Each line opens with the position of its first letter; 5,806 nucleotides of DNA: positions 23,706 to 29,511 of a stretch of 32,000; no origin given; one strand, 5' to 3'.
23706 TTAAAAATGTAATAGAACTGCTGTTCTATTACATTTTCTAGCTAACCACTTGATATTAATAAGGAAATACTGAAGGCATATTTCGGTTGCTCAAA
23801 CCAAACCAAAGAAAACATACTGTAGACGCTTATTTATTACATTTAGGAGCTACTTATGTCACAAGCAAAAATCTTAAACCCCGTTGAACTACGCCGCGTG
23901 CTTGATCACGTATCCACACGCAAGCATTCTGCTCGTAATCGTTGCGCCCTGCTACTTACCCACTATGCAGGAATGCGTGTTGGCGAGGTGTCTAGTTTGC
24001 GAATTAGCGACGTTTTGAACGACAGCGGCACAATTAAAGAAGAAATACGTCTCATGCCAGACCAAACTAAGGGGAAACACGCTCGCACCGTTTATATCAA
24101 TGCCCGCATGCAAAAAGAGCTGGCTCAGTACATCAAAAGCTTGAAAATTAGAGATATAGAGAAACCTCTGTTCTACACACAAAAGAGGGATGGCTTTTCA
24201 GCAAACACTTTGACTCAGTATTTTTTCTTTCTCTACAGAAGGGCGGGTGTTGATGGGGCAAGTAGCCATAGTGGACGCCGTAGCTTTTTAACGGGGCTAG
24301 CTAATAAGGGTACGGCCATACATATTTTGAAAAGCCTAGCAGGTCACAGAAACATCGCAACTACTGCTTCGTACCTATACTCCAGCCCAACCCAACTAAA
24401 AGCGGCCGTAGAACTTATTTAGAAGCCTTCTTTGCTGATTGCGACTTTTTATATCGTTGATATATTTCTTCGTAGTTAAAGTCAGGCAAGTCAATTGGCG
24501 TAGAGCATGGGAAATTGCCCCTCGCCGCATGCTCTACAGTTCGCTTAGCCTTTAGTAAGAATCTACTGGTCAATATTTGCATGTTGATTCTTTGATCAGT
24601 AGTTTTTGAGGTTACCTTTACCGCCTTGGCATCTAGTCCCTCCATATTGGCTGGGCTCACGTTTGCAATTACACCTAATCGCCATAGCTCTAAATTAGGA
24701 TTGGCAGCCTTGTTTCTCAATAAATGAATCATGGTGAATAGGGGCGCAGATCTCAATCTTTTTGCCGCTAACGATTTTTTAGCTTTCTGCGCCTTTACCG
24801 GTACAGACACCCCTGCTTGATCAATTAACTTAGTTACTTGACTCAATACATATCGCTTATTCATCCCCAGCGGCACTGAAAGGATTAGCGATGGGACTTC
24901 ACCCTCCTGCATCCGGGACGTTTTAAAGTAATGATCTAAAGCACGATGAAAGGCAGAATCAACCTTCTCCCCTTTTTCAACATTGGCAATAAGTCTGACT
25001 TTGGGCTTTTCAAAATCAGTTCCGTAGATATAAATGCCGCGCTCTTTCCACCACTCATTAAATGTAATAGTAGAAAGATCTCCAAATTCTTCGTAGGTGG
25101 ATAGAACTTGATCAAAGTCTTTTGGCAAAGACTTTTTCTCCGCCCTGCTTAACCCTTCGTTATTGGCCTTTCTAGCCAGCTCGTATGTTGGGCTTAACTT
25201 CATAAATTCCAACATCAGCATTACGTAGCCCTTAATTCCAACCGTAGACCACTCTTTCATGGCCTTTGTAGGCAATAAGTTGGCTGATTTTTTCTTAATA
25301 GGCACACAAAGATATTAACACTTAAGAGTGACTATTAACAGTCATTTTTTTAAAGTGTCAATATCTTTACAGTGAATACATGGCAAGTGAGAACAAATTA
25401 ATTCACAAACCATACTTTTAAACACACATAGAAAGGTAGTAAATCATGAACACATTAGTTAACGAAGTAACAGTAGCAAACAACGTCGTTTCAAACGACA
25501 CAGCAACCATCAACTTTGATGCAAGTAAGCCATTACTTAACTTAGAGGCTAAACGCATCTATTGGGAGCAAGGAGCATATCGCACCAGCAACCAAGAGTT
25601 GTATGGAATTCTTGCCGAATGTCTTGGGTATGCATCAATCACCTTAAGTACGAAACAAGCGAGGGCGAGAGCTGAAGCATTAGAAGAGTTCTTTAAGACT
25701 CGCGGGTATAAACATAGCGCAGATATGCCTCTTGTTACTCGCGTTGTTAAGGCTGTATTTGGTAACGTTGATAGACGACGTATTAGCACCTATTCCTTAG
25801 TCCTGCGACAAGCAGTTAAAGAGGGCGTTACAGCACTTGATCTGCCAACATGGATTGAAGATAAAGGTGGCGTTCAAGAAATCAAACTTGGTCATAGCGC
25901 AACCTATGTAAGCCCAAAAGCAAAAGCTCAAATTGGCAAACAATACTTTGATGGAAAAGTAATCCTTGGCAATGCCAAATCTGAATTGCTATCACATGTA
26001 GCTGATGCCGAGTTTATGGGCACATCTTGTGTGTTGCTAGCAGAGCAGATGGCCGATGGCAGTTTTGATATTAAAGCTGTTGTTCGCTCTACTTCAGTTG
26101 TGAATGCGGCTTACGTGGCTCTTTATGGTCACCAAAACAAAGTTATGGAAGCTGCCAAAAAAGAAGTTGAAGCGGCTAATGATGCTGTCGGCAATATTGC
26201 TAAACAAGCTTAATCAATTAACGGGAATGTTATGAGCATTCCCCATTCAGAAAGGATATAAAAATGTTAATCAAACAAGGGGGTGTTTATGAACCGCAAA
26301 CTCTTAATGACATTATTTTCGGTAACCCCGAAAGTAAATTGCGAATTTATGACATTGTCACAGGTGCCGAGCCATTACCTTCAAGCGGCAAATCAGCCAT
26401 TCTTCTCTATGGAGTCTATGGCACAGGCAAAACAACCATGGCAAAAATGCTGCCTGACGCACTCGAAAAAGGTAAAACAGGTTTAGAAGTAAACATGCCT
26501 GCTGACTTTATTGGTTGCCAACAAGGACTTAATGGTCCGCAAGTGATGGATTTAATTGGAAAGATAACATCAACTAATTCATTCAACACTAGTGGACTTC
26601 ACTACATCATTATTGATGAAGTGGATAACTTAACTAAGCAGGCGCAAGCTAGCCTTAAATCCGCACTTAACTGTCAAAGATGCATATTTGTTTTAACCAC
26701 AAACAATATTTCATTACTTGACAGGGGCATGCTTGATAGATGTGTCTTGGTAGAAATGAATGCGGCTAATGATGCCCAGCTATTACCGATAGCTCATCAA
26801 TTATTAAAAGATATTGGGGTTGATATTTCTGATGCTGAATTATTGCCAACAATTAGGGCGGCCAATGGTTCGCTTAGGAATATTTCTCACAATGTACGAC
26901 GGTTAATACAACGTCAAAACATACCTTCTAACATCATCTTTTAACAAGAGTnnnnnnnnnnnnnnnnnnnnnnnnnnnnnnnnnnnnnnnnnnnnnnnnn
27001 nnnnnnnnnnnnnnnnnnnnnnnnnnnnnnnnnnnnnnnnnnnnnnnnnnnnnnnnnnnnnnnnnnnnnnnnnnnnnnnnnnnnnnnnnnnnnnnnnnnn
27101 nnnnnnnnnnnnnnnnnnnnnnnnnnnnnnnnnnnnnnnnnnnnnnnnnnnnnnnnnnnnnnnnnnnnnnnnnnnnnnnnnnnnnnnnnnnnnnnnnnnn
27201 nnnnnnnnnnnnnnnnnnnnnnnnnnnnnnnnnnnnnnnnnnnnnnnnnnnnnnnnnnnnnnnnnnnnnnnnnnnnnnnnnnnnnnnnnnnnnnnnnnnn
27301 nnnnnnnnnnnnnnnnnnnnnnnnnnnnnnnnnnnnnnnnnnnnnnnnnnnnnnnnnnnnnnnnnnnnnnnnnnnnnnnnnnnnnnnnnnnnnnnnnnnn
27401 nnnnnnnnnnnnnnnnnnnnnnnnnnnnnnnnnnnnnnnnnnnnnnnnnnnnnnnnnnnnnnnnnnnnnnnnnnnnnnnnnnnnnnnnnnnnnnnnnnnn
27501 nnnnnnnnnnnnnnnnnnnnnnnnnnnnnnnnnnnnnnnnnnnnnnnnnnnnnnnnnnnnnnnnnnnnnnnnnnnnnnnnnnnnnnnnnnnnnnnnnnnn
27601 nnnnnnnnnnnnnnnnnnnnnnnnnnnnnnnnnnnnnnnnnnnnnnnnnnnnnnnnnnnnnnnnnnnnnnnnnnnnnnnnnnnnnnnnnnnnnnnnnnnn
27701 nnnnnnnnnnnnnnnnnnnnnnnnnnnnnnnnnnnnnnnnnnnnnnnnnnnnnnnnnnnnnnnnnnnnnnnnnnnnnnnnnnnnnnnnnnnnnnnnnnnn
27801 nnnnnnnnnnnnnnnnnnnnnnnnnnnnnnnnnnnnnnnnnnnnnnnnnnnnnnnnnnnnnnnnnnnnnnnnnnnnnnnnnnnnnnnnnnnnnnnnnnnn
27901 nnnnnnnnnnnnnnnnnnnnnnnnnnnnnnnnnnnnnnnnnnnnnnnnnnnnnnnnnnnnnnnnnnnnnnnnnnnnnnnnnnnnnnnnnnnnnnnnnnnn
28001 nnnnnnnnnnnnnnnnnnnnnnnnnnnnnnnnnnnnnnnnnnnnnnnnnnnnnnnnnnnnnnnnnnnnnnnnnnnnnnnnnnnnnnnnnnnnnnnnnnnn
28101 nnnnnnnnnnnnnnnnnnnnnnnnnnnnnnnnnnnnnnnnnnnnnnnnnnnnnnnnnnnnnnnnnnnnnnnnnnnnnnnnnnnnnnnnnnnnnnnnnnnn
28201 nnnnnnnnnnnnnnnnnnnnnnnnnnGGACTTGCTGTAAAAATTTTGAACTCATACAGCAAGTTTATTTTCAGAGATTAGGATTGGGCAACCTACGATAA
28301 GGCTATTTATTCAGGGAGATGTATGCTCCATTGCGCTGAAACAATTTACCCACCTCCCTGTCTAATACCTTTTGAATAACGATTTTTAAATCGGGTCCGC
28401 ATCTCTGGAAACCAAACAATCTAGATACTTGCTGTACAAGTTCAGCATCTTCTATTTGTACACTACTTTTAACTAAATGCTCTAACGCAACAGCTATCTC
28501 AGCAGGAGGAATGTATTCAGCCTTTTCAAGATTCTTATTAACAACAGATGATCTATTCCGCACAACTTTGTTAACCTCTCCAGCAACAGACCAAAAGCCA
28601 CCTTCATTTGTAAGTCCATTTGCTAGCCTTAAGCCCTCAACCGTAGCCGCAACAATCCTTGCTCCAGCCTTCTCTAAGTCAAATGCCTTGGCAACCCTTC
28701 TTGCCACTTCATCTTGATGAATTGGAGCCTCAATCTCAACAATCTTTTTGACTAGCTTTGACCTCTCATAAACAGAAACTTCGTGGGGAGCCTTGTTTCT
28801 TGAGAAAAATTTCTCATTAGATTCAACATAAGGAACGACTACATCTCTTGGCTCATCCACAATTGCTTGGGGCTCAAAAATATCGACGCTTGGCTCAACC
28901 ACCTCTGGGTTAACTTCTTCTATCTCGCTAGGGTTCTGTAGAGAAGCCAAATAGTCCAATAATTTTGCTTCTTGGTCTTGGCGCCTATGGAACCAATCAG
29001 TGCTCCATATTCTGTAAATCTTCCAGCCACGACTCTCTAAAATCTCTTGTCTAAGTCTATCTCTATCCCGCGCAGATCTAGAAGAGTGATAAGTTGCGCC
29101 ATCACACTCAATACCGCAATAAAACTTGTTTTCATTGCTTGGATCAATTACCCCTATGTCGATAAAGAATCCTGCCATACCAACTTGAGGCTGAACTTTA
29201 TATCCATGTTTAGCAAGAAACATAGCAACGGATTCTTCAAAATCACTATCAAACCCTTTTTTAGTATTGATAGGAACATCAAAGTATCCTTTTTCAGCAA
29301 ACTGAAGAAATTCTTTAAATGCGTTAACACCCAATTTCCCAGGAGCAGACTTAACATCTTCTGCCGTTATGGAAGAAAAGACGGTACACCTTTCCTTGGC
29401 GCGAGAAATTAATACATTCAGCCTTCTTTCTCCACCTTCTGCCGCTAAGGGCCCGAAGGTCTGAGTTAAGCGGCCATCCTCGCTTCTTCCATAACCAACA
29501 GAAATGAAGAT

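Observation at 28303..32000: Giant helicase-nuclease (SF1 Upf1-like + DUF559-like endonuclease + DUF3320 tail) as island cargo, co-transcribed with an integrase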

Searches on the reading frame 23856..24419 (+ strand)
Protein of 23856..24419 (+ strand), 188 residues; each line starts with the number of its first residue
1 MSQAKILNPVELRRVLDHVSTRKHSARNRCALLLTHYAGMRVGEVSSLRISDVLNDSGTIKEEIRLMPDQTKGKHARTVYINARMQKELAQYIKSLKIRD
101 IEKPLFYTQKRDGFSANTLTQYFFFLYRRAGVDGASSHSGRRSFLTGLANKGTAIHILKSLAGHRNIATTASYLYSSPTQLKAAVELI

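Call 10: search_protein_families(library=pfam, proteins=[window:23856-24419:+], max_evalue=0.01)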
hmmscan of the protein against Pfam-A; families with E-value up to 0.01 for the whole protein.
window:23856-24419:+ (188 aa): 1 family
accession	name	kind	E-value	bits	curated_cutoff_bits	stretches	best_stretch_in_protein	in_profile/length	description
PF00589.27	Phage_integrase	-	6.3e-25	88.4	27.1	1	7-176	3-168/172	Phage integrase family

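Call 11: search_protein_families(library=padloc, proteins=[window:23856-24419:+], max_evalue=0.01)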
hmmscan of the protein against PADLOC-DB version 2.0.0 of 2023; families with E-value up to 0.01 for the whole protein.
window:23856-24419:+ (188 aa): 0 families

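Call 12: search_protein_families(library=ncbifam, proteins=[window:23856-24419:+], max_evalue=0.01)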
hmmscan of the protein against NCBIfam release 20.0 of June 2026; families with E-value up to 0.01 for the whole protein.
window:23856-24419:+ (188 aa): 13 families
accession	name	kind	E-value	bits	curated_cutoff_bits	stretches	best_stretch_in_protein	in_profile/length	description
NF040815.2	recomb_XerA_Arch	equivalog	1.2e-23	84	220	1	4-183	94-261/263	site-specific tyrosine recombinase/integron integrase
TIGR02225.1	recomb_XerD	equivalog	9.7e-18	64.5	329.6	1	5-185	102-283/290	site-specific tyrosine recombinase XerD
TIGR02224.1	recomb_XerC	equivalog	3.2e-16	59.6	335.15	1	6-183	106-284/295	tyrosine recombinase XerC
NF001399.0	PRK00283.1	subfamily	4.2e-16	59.1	279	1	5-184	112-291/300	tyrosine recombinase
NF002331.0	PRK01287.1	subfamily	1.6e-12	47.1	371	1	4-183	139-319/365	site-specific tyrosine recombinase XerC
TIGR02249.1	integrase_gron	subfamily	1.8e-10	40.7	265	2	6-96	101-180/315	integron integrase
NF007370.0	PRK09870.1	subfamily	2e-10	40.7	221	1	6-177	12-180/200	tyrosine-type DNA invertase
NF003462.0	PRK05084.1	equivalog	2.6e-07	29.7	267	1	24-186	193-354/360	tyrosine recombinase XerS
NF007371.0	PRK09871.1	subfamily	7.5e-07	28.9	222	1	1-178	1-176/198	tyrosine-type DNA invertase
NF011946.0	PRK15417.1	equivalog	5e-05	22.6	435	0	121-174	259-313/337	integron integrase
NF040693.1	recomb_GmtY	equivalog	0.00012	21.5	340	1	22-95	214-287/441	gamma-mobile-trio recombinase GmtY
NF008564.0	PRK11511.1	equivalog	0.004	17.3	202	1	46-123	24-96/127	MDR efflux pump AcrAB transcriptional activator MarA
NF012198.0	MarA_TF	equivalog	0.0047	17.1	250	1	46-123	24-96/124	MDR efflux pump AcrAB transcriptional activator MarA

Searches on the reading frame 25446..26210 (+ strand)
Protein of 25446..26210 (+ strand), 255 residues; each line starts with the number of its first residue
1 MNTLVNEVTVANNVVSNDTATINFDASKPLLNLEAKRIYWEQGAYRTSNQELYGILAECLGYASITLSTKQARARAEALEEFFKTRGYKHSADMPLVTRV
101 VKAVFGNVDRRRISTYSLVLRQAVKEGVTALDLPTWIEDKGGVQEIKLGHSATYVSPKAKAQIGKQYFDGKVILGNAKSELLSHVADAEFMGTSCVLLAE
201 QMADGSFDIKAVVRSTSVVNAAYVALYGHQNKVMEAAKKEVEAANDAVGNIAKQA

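Call 10: search_protein_families(library=pfam, proteins=[window:25446-26210:+], max_evalue=0.01)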
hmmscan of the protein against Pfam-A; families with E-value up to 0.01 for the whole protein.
window:25446-26210:+ (255 aa): 0 families

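Call 11: search_protein_families(library=padloc, proteins=[window:25446-26210:+], max_evalue=0.01)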
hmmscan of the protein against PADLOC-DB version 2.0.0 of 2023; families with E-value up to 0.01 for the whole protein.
window:25446-26210:+ (255 aa): 0 families

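Call 12: search_protein_families(library=ncbifam, proteins=[window:25446-26210:+], max_evalue=0.01)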
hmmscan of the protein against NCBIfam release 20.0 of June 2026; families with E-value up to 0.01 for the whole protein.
window:25446-26210:+ (255 aa): 1 family
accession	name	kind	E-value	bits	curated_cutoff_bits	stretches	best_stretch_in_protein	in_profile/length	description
TIGR01064.1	pyruv_kin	equivalog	0.0059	15.2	306.4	0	183-249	295-362/476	pyruvate kinase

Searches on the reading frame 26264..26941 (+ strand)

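Call 10: search_protein_families(library=pfam, proteins=[window:26264-26941:+], max_evalue=0.01)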
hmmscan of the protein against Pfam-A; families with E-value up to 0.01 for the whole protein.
window:26264-26941:+ (226 aa): 15 families
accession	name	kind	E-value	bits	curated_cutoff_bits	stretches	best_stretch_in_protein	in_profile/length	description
PF00004.35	AAA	-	2.7e-10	41.2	21.2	1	46-160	1-123/131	ATPase family associated with various cellular activities (AAA)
PF13401.12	AAA_22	-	2.1e-08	35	27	1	42-145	4-121/130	AAA domain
PF13479.12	AAA_24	-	1.3e-05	25.6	27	1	45-133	4-86/195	AAA domain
PF07728.20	AAA_5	-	1.4e-05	25.6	22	1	46-153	2-108/139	AAA domain (dynein-related subfamily)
PF13173.12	AAA_14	-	5e-05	23.8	27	1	44-154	3-105/129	AAA domain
PF13177.12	DNA_pol3_delta2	-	0.00036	21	27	0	103-167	94-159/161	DNA polymerase III, delta subunit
PF25199.1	nSTAND_NTPase5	-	0.00055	20.2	34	0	107-146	93-131/145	Novel STAND NTPase 5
PF14532.12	Sigma54_activ_2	-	0.00066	20.4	25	1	42-146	20-107/138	Sigma-54 interaction domain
PF13191.12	AAA_16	-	0.00093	20.2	32.6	0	40-70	21-51/167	AAA ATPase domain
PF13604.12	AAA_30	-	0.0024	18.1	27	1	40-131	15-108/191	AAA domain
PF05496.18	RuvB_N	-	0.0041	17.3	27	1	40-161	30-154/159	Holliday junction DNA helicase RuvB P-loop domain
PF07693.20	KAP_NTPase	-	0.0046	16.7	20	0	41-135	18-79/293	KAP family P-loop domain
PF24389.1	ORC-CDC6-like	-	0.0065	15.7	27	0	97-134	202-239/571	ORC-CDC6-like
PF01078.27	Mg_chelatase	-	0.0088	15.9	20.3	0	40-68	19-47/207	Magnesium chelatase, subunit ChlI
PF24883.2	NPHP3_N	-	0.0097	16.6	24.8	0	41-70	20-49/164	Nephrocystin 3, N-terminal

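Call 11: search_protein_families(library=padloc, proteins=[window:26264-26941:+], max_evalue=0.01)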
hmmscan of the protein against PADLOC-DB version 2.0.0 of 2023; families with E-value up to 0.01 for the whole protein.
window:26264-26941:+ (226 aa): 8 families
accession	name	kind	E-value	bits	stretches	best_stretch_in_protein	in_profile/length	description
PDLC00915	TRIP13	-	1.2e-06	26.2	1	45-131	65-154/302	TRIP13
PDLC02372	Nhi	-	7.4e-05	19.6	1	43-144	199-295/470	-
PDLC00914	TRIP13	-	0.00024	18.6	0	46-125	74-157/302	TRIP13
PDLC02350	AbiO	-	0.00069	16.5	1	43-145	192-293/468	AbiO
PDLC02196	IetA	-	0.0014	16.1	1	43-67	122-146/374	-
PDLC04787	PDC-S01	-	0.0036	14.2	1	45-154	29-134/412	-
PDLC02195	IetA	-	0.0045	14.3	0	44-67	138-161/395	-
PDLC04232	IetA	-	0.0056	14.1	0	43-67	116-140/330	-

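Call 12: search_protein_families(library=ncbifam, proteins=[window:26264-26941:+], max_evalue=0.01)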
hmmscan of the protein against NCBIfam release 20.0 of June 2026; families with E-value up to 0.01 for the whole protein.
window:26264-26941:+ (226 aa): 37 families (the best 25 are shown)
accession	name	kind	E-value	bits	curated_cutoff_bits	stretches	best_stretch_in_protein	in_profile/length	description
NF001679.0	PRK00440.1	equivalog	3.2e-12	46.2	303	1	9-206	12-200/322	replication factor C small subunit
TIGR02397.1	dnaX_nterm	equivalog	1e-11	44.7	250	1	100-209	104-217/355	DNA polymerase III subunit gamma/tau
NF004962.0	PRK06305.1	equivalog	1.4e-11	44.3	559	1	45-206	41-218/465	DNA polymerase III subunits gamma and tau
NF003229.0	PRK04195.1-5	equivalog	2.2e-10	39.8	280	1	9-215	11-212/413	replication factor C large subunit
NF011523.0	PRK14962.1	equivalog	3.4e-10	39.3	576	1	46-207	39-215/474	DNA polymerase III subunits gamma and tau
NF011522.0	PRK14961.1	equivalog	2.3e-09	36.6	562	1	44-209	39-219/363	DNA polymerase III subunits gamma and tau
NF009067.0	PRK12402.1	equivalog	2.1e-08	33.5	317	1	112-206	126-222/340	replication factor C small subunit 2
NF003231.0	PRK04195.2-1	equivalog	1.9e-07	30.3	442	1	9-207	11-201/517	replication factor C large subunit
NF003232.0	PRK04195.2-2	equivalog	2.1e-07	30.2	701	1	9-206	7-194/480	replication factor C large subunit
NF003233.0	PRK04195.2-3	equivalog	2.9e-07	29.7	471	1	9-215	7-205/504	replication factor C large subunit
NF004046.1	PRK05563.1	equivalog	2.1e-06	26.9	400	1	115-206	122-215/567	DNA polymerase III subunit gamma/tau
NF011519.0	PRK14958.1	equivalog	2.7e-06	26.3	912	1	109-207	116-217/509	DNA polymerase III subunits gamma and tau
NF006585.0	PRK09111.1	equivalog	2.9e-06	26.2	604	0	116-206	153-245/616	DNA polymerase III subunit gamma/tau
NF011512.0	PRK14950.1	equivalog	1.2e-05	24.7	593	1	115-207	124-218/585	DNA polymerase III subunits gamma and tau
NF003230.0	PRK04195.1-6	equivalog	1.4e-05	24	441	1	9-214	8-205/494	replication factor C large subunit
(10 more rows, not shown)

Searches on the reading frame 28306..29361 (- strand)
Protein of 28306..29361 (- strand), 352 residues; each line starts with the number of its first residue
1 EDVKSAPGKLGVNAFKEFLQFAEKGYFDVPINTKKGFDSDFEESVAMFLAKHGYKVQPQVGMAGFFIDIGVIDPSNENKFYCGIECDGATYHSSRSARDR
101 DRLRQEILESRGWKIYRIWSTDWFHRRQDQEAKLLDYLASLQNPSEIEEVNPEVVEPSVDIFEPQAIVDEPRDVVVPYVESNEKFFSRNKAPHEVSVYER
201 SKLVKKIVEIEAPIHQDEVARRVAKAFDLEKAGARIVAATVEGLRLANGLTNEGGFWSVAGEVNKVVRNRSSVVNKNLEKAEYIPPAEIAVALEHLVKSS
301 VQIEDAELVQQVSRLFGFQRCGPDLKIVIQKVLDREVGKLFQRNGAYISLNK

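Call 67: predict_structure(alignment_id=A3)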
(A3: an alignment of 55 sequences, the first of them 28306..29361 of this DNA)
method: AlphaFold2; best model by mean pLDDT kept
length: 352 residues; sequences in the alignment: 55
mean_pLDDT: 84.9   pTM: 0.54
mean pLDDT of the five models: 84.9, 84.8, 84.4, 84.2, 83.8
residues with pLDDT >= 90: 226; 70-90: 60; 50-70: 26; < 50: 40
segments of 3 or more residues with pLDDT < 50: 1-10, 25-27, 147-171
pLDDT, mean of each block of 10 residues (from residue 1): 40 54 51 79 96 94 86 89 88 72 86 90 92 94 62 41 45 86 90 95 98 98 96 97 98 97 91 95 97 95 94 96 97 97 96 85
secondary structure, 60 per line:
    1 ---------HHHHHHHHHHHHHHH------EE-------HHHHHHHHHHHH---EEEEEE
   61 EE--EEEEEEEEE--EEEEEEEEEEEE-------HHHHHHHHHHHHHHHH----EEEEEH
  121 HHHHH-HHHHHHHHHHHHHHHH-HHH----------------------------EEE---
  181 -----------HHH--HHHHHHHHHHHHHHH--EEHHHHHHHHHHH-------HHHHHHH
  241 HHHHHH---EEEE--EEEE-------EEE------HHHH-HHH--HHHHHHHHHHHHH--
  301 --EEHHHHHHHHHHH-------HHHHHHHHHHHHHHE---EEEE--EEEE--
elements in order: H10-24 H40-51 E55-62 E65-73 E76-87 H95-110 E115-119 H120-125 H127-142 E175-177 H197-211 H216-226 H234-246 E250-253 E256-259 E267-269 H276-279 H286-298 H305-315 H323-336 E341-344 E347-350

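Call 71: fold_search(model_id=the predicted structure, library=pdb)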
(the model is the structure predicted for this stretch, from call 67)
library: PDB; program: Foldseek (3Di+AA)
matches with E <= 10: 264; with E <= 0.001: 0
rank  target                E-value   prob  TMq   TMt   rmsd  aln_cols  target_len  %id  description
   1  3hrl                  1.9e-03  1.00  0.23  0.75   2.7       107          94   20  Crystal structure of a putative endonuclease-like protein (ngo0050) from neisseria gonorrhoeae (released 2009-06-30)
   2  3r3p_B                5.1e-03  1.00  0.25  0.81   3.2       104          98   13  Homing Endonuclease I-Bth0305I Catalytic Domain (released 2011-10-05)
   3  3r3p_A                5.1e-03  1.00  0.24  0.78   3.2        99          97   14  Homing Endonuclease I-Bth0305I Catalytic Domain (released 2011-10-05)
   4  9i05_Xi               5.1e-03  1.00  0.24  0.20   6.6       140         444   21  Cryo-EM structure of the large subunit of the mitochondrial ribosome from Toxoplasma gondii (released 2025-06-11)
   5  2uwm_A                2.9e-02  0.85  0.20  0.30   8.1       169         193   11  C-TERMINAL DOMAIN(WH2-WH4) OF ELONGATION FACTOR SELB IN COMPLEX WITH SECIS RNA (released 2007-05-08)
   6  9rw3_D                3.0e-02  0.66  0.14  0.11  13.8       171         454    8  Egalitarian-BicD in complex with hSL1 of the hairy localization element (Structure A) (released 2026-03-25)
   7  1lva                  3.0e-02  0.44  0.16  0.20  11.9       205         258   12  Crystal structure of a C-terminal fragment of Moorella thermoacetica elongation factor SelB (released 2002-08-21)
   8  8cdj_C                3.6e-02  0.80  0.18  0.10  19.1       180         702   16  CAND1 b-hairpin++-SCF-SKP2 CAND1 rolling SCF engaged (released 2023-04-19)
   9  2ply_A                4.8e-02  0.23  0.12  0.18  15.8       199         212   12  Structure of the mRNA binding fragment of elongation factor SelB in complex with SECIS RNA. (released 2007-11-06)
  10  2uwm_B                5.4e-02  0.75  0.20  0.29   8.1       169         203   11  C-TERMINAL DOMAIN(WH2-WH4) OF ELONGATION FACTOR SELB IN COMPLEX WITH SECIS RNA (released 2007-05-08)
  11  8b3i_e                5.4e-02  0.63  0.15  0.08  25.5       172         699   16  CRL4CSA-E2-Ub (state 2) (released 2023-09-27)
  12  8b9d_4                5.7e-02  0.18  0.17  0.10  24.2       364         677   10  Human replisome bound by Pol Alpha (released 2023-08-09)
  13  9efq_J                7.2e-02  0.75  0.17  0.14  21.3       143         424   10  Cryo-EM structure of COP9 signalosome precatalytic state with neddylated cullin-2 (released 2025-12-03)
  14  5hvq_C                7.7e-02  0.54  0.16  0.23  12.5       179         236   11  Alternative model of the MAGE-G1 NSE-1 complex (released 2016-10-26)
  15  9qo1_I                8.6e-02  0.72  0.17  0.12  21.2       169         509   13  Activated 9-subunit COP9 signalosome and neddylated SCF (SKP1-SKP2-CKS1) complex structure (released 2026-02-11)
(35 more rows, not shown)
